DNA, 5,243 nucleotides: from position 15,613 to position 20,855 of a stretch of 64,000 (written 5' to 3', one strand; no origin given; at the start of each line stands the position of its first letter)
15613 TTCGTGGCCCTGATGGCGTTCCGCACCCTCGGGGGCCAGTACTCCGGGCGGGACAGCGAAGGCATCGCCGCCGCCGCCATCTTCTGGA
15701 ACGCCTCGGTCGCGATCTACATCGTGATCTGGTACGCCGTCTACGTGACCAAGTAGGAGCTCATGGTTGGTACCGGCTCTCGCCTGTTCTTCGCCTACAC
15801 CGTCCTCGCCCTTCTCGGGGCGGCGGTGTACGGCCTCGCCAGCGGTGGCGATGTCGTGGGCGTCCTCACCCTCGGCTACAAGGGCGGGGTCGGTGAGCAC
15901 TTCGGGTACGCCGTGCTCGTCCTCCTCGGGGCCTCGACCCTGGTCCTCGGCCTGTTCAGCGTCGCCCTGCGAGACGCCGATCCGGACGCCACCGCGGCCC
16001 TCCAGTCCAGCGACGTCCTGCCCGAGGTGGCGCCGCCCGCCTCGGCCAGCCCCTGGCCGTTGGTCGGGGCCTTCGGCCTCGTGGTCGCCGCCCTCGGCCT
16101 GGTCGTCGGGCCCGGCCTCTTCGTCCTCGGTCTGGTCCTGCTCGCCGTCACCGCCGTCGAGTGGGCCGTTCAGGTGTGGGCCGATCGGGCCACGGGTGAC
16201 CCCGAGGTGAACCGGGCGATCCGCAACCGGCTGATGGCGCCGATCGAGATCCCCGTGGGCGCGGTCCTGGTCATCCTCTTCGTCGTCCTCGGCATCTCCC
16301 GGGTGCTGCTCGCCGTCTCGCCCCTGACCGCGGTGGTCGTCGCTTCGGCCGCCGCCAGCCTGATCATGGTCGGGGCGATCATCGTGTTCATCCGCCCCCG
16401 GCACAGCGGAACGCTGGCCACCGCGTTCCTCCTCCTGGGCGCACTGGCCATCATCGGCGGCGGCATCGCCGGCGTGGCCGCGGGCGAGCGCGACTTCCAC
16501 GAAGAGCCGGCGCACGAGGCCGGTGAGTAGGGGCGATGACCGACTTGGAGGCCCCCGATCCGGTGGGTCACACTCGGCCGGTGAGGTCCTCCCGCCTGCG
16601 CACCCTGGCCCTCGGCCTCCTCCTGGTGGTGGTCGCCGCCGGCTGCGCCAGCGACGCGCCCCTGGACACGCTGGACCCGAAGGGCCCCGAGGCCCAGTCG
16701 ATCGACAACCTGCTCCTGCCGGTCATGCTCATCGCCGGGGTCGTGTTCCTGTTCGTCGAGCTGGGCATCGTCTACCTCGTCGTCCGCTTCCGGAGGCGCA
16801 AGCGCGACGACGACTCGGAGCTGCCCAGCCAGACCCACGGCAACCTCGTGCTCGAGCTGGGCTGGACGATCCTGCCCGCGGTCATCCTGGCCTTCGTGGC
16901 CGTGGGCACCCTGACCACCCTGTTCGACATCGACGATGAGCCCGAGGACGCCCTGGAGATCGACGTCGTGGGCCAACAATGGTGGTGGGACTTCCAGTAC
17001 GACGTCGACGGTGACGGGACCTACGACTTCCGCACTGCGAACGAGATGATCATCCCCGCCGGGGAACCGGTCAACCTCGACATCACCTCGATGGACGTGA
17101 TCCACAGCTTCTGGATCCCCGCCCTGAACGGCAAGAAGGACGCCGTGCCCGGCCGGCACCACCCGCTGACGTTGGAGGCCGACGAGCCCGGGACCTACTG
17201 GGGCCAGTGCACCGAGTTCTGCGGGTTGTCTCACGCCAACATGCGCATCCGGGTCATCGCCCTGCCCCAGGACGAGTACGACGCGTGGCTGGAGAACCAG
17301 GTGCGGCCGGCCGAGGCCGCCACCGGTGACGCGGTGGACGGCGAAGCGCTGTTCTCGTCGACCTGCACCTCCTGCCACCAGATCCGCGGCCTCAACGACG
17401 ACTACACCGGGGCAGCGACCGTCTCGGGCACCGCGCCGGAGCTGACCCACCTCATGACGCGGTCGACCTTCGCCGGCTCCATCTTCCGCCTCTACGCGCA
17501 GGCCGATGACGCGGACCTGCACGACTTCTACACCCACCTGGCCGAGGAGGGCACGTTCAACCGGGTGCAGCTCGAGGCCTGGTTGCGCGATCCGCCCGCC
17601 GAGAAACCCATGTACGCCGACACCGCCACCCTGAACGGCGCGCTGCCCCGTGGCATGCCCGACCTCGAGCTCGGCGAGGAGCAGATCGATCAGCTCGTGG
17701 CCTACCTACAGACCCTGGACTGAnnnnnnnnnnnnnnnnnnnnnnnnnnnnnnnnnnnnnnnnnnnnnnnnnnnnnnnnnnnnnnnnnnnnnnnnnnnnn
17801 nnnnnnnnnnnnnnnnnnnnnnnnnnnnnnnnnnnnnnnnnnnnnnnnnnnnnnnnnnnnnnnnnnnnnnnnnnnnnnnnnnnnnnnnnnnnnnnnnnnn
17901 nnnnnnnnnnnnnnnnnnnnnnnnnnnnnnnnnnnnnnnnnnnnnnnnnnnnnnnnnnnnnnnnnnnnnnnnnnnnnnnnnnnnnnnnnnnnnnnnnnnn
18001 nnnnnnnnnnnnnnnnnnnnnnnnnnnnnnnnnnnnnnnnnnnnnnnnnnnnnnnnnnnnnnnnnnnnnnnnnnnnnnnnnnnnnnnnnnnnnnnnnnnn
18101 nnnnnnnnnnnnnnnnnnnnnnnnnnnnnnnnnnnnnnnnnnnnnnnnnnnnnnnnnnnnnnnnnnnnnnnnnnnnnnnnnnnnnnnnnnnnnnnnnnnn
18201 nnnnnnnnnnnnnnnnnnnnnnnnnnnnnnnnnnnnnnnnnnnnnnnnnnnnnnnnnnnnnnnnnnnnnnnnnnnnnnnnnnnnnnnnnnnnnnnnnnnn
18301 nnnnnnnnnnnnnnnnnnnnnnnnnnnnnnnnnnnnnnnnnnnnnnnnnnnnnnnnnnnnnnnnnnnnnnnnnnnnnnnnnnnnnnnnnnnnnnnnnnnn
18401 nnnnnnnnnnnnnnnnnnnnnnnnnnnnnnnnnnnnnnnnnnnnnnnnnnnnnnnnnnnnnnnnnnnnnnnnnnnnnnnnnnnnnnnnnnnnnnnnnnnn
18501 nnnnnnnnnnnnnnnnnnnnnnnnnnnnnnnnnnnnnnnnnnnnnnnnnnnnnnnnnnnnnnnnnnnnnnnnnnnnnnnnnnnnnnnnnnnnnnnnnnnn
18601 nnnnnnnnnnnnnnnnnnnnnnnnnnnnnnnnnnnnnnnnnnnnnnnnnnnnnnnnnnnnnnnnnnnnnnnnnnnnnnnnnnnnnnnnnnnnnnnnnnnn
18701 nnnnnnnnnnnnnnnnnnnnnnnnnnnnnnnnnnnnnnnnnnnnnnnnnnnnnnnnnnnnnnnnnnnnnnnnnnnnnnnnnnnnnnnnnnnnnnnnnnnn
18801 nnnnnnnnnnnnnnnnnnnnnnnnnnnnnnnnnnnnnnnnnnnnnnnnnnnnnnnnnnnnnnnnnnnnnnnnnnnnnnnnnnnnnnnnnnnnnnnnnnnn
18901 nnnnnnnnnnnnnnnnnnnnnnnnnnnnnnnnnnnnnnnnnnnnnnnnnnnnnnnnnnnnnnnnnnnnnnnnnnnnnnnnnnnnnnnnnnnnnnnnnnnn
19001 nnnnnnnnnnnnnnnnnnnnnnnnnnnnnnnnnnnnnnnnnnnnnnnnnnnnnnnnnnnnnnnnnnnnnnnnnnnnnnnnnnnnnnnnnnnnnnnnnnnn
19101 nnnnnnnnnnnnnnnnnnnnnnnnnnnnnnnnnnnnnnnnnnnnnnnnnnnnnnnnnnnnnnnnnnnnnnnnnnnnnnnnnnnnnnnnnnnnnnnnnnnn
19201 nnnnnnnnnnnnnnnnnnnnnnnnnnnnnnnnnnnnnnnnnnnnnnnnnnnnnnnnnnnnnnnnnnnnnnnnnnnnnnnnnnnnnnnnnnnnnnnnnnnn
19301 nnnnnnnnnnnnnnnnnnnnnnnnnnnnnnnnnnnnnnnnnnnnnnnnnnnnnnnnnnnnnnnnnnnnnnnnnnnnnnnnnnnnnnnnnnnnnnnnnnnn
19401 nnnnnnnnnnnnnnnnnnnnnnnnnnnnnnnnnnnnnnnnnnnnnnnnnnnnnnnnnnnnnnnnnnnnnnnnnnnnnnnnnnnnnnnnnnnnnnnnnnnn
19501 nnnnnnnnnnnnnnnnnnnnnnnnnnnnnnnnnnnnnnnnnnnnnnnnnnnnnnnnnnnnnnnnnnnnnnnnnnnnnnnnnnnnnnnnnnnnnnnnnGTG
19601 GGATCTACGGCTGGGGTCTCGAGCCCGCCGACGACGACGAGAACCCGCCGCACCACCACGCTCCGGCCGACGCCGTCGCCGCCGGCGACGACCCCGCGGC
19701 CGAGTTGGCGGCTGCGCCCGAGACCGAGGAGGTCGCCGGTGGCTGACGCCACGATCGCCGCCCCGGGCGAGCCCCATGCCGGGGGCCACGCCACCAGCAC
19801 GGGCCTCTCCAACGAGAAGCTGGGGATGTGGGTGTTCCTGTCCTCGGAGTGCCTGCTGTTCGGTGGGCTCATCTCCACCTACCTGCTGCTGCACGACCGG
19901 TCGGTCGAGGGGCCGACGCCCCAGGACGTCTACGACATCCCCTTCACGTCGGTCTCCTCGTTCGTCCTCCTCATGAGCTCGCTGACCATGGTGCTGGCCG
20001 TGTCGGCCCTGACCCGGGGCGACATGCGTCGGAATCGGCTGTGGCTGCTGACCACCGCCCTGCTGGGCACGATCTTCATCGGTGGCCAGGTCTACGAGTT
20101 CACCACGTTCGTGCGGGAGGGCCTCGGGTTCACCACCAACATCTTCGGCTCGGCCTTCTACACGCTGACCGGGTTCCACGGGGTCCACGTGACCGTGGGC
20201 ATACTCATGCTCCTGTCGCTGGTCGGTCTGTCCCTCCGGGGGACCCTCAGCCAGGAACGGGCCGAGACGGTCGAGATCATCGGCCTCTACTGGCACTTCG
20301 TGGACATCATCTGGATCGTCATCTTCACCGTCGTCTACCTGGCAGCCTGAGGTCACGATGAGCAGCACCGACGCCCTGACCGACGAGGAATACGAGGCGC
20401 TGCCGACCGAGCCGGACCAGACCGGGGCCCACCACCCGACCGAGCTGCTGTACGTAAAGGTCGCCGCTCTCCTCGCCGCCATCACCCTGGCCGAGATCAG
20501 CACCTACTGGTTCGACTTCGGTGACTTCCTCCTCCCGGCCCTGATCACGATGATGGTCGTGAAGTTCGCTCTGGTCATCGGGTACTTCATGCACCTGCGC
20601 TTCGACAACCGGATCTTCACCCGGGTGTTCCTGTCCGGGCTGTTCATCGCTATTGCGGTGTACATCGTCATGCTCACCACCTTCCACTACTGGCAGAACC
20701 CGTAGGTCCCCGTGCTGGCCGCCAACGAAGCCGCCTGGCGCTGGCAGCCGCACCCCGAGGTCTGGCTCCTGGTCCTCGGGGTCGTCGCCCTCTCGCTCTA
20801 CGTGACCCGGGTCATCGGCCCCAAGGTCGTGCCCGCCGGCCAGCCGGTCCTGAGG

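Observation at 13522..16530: Ligand-less CoxI paralog, divergent CoxIII paralog and unknown 6-TM protein inserted between ctaB and the true caa3 oxidase genes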

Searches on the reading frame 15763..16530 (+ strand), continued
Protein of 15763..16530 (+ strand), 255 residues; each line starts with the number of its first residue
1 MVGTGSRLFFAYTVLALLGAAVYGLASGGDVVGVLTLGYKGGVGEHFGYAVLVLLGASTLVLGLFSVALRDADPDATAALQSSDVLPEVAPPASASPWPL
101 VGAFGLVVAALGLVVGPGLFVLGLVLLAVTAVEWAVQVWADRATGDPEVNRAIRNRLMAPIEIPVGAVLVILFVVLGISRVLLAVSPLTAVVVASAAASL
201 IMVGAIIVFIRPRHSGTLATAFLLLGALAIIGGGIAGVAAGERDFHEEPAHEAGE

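Call 67: search_protein_families(library=pfam, proteins=[P0182, P0275, P0283, P0291, P0297, P0299, P0306, P0310, P0321, P0386], max_evalue=0.01)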
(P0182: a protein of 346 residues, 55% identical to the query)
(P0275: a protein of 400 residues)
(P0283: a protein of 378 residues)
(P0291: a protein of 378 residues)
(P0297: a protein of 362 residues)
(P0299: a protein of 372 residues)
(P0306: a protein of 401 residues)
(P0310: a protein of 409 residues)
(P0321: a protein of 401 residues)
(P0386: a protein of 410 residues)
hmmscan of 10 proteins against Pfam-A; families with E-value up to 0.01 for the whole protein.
P0182 (346 aa): 3 families
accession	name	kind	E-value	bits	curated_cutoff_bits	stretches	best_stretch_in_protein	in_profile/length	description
PF13473.12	Cupredoxin_1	-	4.6e-15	55.9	27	1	262-342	24-102/104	Cupredoxin-like domain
PF00127.26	Copper-bind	-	9.4e-05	23.2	21.2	1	265-345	9-99/99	Copper binding proteins, plastocyanin/azurin family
PF12270.13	Cyt_c_ox_IV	-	0.0027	18.2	26.9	1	6-135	5-124/132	Cytochrome c oxidase subunit IV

P0275 (400 aa): 2 families
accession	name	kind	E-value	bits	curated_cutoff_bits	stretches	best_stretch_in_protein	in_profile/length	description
PF12270.13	Cyt_c_ox_IV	-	2.8e-07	31.1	26.9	1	6-125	5-124/132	Cytochrome c oxidase subunit IV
PF13473.12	Cupredoxin_1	-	6.5e-07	29.8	27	1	361-398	68-103/104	Cupredoxin-like domain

P0283 (378 aa): 1 family
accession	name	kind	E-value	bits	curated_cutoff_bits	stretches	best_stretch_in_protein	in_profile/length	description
PF12270.13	Cyt_c_ox_IV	-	0.0023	18.4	26.9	1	6-127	5-124/132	Cytochrome c oxidase subunit IV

P0291 (378 aa): 2 families
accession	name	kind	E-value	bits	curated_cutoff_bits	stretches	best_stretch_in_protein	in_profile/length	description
PF13473.12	Cupredoxin_1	-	1.7e-10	41.2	27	1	252-335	28-104/104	Cupredoxin-like domain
PF00127.26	Copper-bind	-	0.0003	21.6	21.2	1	251-334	9-97/99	Copper binding proteins, plastocyanin/azurin family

P0297 (362 aa): 2 families
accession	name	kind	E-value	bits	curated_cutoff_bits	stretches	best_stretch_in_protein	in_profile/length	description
PF13567.11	DUF4131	-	0.00017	21.8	31.6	0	184-289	6-116/165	Domain of unknown function (DUF4131)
PF03419.18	Peptidase_U4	-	0.0046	16.8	28.4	1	157-230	33-106/284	Sporulation factor SpoIIGA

P0299 (372 aa): 2 families
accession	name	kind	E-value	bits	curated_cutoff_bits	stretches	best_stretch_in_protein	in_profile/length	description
PF13473.12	Cupredoxin_1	-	0.002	18.6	27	1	272-355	23-90/104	Cupredoxin-like domain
PF03203.19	MerC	-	0.003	18.6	27.6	1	174-238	18-83/108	MerC mercury resistance protein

P0306 (401 aa): 1 family
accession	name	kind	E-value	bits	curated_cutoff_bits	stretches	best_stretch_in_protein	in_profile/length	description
PF13473.12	Cupredoxin_1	-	1.3e-07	32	27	1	282-355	30-104/104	Cupredoxin-like domain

P0310 (409 aa): 1 family
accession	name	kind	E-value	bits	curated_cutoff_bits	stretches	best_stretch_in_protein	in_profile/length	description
PF13473.12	Cupredoxin_1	-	7.3e-10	39.2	27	1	258-356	18-104/104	Cupredoxin-like domain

P0321 (401 aa): 0 families

P0386 (410 aa): 2 families
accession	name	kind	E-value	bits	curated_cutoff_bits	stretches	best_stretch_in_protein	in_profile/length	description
PF03576.19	Peptidase_S58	-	3.7e-49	168.3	23.9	1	21-191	2-160/307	Peptidase family S58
PF07291.16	MauE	-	0.00012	22.8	27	1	197-286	10-93/128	Methylamine utilisation protein MauE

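Call 70: find_encoding_contigs(protein=P0291, flank=8000, max_places=2)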
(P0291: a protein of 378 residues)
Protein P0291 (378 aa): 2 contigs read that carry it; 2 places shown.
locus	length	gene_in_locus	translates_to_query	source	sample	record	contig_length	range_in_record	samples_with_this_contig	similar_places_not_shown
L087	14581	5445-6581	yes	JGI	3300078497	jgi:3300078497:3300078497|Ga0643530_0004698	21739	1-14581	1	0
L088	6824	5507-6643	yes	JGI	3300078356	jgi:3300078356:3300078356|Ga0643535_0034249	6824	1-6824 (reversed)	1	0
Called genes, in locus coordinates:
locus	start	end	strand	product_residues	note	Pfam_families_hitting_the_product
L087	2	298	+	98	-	?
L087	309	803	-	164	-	PF09438:DUF2017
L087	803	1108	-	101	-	PF02617:ClpS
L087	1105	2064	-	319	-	PF02628:COX15-CtaA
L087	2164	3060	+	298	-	PF01040:UbiA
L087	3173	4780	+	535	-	PF00115:COX1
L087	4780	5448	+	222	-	PF00510:COX3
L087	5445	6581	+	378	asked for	PF13473:Cupredoxin_1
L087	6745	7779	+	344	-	PF02790:COX2_TM, PF00116:COX2, PF00034:Cytochrom_C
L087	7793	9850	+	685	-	PF00115:COX1, PF12270:Cyt_c_ox_IV (weak)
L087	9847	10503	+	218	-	PF00510:COX3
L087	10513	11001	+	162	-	PF03626:COX4_pro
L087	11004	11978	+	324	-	PF09678:Caa3_CtaG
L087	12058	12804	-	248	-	PF01061:ABC2_membrane, PF12698:ABC2_membrane_3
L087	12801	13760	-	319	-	PF00005:ABC_tran, PF13304:AAA_21 (weak)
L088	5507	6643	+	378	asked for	PF13473:Cupredoxin_1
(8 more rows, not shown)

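Call 71: find_encoding_contigs(protein=P0275, flank=8000, max_places=2)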
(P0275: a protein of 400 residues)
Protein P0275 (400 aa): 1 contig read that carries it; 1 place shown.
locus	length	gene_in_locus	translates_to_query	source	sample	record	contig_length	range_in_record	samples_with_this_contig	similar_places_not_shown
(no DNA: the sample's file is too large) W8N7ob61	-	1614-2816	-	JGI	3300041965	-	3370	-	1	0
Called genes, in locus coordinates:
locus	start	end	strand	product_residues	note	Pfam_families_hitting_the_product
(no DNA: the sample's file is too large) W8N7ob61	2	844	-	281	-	?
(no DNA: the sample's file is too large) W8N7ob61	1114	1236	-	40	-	-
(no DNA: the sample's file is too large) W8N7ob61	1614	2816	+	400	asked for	PF12270:Cyt_c_ox_IV (weak), PF13473:Cupredoxin_1 (faint)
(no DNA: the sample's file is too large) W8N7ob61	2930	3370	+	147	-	?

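Call 83: find_related_loci(query=A4, collection=metagenome_contigs, flank=9000)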
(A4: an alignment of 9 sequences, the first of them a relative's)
Query A4 (378 aa) in metagenome_contigs; peptide patterns used: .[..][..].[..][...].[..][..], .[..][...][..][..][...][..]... (x = any residue, [..] = any of these).
600 stretches matched a pattern (row limit reached: there are more); 61 encode a relative of the query (tblastn E <= 1e-3); 61 distinct loci.
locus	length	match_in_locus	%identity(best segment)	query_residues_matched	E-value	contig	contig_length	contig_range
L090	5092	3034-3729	53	1-230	2e-62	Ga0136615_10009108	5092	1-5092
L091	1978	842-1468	50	1-213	3e-55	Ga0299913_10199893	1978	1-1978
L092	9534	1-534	47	53-228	9e-45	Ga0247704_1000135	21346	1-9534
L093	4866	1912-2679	38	1-240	2e-43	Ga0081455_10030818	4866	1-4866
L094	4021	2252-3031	42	2-240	1e-39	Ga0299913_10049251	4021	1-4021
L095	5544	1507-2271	37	1-239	4e-39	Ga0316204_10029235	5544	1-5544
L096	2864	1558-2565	32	1-294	4e-37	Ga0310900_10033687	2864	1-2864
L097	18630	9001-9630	45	1-200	1e-36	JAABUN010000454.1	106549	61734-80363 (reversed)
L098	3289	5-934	30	1-324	2e-36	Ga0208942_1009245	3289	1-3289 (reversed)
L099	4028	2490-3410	28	1-321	6e-36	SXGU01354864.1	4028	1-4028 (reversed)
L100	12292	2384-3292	32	1-279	9e-35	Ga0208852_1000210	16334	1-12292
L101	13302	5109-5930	32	1-287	3e-34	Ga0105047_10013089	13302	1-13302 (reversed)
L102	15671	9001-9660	42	29-245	3e-34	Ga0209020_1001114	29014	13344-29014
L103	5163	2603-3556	31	1-279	7e-34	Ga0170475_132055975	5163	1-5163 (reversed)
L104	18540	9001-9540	44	29-206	9e-34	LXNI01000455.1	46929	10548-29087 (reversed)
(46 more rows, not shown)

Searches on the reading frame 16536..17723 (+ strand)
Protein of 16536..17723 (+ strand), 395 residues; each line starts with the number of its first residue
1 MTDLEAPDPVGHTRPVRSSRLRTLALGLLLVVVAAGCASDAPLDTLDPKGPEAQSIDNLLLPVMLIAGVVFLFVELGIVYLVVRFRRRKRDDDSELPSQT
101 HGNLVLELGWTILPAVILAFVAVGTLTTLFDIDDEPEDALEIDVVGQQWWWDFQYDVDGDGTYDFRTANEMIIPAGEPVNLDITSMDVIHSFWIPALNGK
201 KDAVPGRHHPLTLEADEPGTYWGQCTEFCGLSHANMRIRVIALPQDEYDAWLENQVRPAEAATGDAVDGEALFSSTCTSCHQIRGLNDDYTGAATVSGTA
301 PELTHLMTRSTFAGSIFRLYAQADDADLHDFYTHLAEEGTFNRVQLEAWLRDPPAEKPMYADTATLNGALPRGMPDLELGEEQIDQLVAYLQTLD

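Call 8: search_protein_families(library=pfam, proteins=[window:16536-17723:+], max_evalue=0.01)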
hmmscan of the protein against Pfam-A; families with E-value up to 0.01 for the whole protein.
window:16536-17723:+ (395 aa): 4 families
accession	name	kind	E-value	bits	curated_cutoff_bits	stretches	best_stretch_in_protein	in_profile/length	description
PF00116.26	COX2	-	1e-22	80.7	22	1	167-240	44-117/120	Cytochrome C oxidase subunit II, periplasmic domain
PF02790.20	COX2_TM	-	6.2e-12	46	22.8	1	50-125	13-85/88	Cytochrome C oxidase subunit II, transmembrane domain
PF00034.26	Cytochrom_C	-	5.4e-08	34.5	21.3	1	267-394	2-89/90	Cytochrome c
PF13442.11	Cytochrome_CBB3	-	1.8e-05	25.4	27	0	266-290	3-27/68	Cytochrome C oxidase, cbb3-type, subunit III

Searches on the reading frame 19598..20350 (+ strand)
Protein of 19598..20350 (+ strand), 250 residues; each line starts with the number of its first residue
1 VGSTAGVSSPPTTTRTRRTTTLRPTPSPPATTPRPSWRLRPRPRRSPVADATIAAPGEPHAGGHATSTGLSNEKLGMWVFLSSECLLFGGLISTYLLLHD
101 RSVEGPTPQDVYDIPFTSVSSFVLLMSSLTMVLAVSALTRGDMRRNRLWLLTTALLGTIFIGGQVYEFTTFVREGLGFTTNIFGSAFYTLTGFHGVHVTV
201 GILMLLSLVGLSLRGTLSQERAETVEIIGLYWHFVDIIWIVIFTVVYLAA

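Call 8: search_protein_families(library=pfam, proteins=[window:19598-20350:+], max_evalue=0.01)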
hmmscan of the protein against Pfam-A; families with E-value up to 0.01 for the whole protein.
window:19598-20350:+ (250 aa): 1 family
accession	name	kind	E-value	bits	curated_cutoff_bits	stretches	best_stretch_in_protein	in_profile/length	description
PF00510.24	COX3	-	6e-20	72.6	23.8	1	63-248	66-255/258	Cytochrome c oxidase subunit III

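Call 11: search_protein_families(library=ncbifam, proteins=[window:19598-20350:+], max_evalue=0.01)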
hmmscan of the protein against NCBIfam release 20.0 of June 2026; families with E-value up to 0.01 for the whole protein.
window:19598-20350:+ (250 aa): 4 families
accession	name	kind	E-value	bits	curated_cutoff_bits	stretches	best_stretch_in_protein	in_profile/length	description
TIGR02842.1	CyoC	equivalog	4.9e-46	157.3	223.75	1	75-249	3-177/180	cytochrome o ubiquinol oxidase subunit III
NF007944.0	PRK10663.1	equivalog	1.2e-44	152.6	340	1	63-248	15-200/204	cytochrome o ubiquinol oxidase subunit III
TIGR02897.1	QoxC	equivalog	5.6e-42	144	239.9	1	73-249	10-187/190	cytochrome aa3 quinol oxidase subunit III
NF050119.1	aa3_CtaE_Actin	exception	7.5e-40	137.2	190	1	74-248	12-188/190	aa3-type cytochrome oxidase subunit III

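Call 61: search_solved_structures(query=window:19739-20347:+, max_evalue=0.00001)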
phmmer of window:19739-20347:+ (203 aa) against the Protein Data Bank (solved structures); distinct sequences matched with E-value up to 0.00001: 33.
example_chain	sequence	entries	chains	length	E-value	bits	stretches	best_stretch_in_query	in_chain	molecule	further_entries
1fft_C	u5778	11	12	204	7.5e-40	140.3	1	7-202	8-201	UBIQUINOL OXIDASE | Cytochrome o ubiquinol oxidase | Cytochrome bo(3) ubiquinol oxidase subunit 3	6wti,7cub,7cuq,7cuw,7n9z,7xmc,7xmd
6kob_C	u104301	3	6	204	2.3e-38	135.4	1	19-201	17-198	AA3-600 quinol oxidase subunit IIII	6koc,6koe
8f68_C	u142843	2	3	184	4.4e-38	134.5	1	28-202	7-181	Cytochrome bo(3) ubiquinol oxidase subunit 3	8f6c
7q21_E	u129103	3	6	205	2e-31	112.8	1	27-201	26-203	Cytochrome c oxidase subunit 3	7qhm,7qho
8hcr_G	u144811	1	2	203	1.7e-30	109.8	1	27-201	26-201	Probable cytochrome c oxidase subunit 3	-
9wcx_f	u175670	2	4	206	3.9e-30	108.6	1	5-201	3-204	Probable cytochrome c oxidase subunit 3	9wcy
9ufb_C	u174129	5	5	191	1.4e-29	106.8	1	28-202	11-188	Cytochrome bo(3) ubiquinol oxidase subunit 3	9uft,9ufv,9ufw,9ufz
6adq_G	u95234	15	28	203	3.8e-28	102.1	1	27-201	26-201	Cytochrome c oxidase subunit 3 | Cytochrome aa3 subunit 3 | Probable cytochrome c oxidase subunit 3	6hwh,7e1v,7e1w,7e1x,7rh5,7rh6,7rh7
2yev_A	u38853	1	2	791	3.2e-24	89.3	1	13-201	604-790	CYTOCHROME C OXIDASE POLYPEPTIDE I+III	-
9fks_i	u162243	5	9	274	2.1e-19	73.6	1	60-201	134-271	cytochrome-c oxidase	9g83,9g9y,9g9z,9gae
1qle_C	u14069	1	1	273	7.4e-19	71.8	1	60-201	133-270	CYTOCHROME C OXIDASE POLYPEPTIDE III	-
7ate_C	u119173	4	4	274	7.6e-19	71.7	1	60-201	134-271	Cytochrome c oxidase subunit 3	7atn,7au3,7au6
1m56_C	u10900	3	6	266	8.8e-19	71.5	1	62-201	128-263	CYTOCHROME C OXIDASE | Cytochrome c oxidase polypeptide III (Cytochrome AA3 subunit 3)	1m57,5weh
7jro_c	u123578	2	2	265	7.1e-16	62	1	63-200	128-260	COX3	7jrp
9f5x_2D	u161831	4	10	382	3.8e-15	59.6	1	24-201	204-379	Cytochrome c oxidase subunit 3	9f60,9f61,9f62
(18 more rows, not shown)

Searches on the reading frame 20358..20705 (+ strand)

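Call 8: search_protein_families(library=pfam, proteins=[window:20358-20705:+], max_evalue=0.01)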
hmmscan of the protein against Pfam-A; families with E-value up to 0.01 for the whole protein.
window:20358-20705:+ (115 aa): 1 family
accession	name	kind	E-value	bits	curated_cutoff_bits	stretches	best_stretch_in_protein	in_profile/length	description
PF03626.19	COX4_pro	-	5.9e-10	39.8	28.9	1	33-101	1-70/72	Prokaryotic Cytochrome C oxidase subunit IV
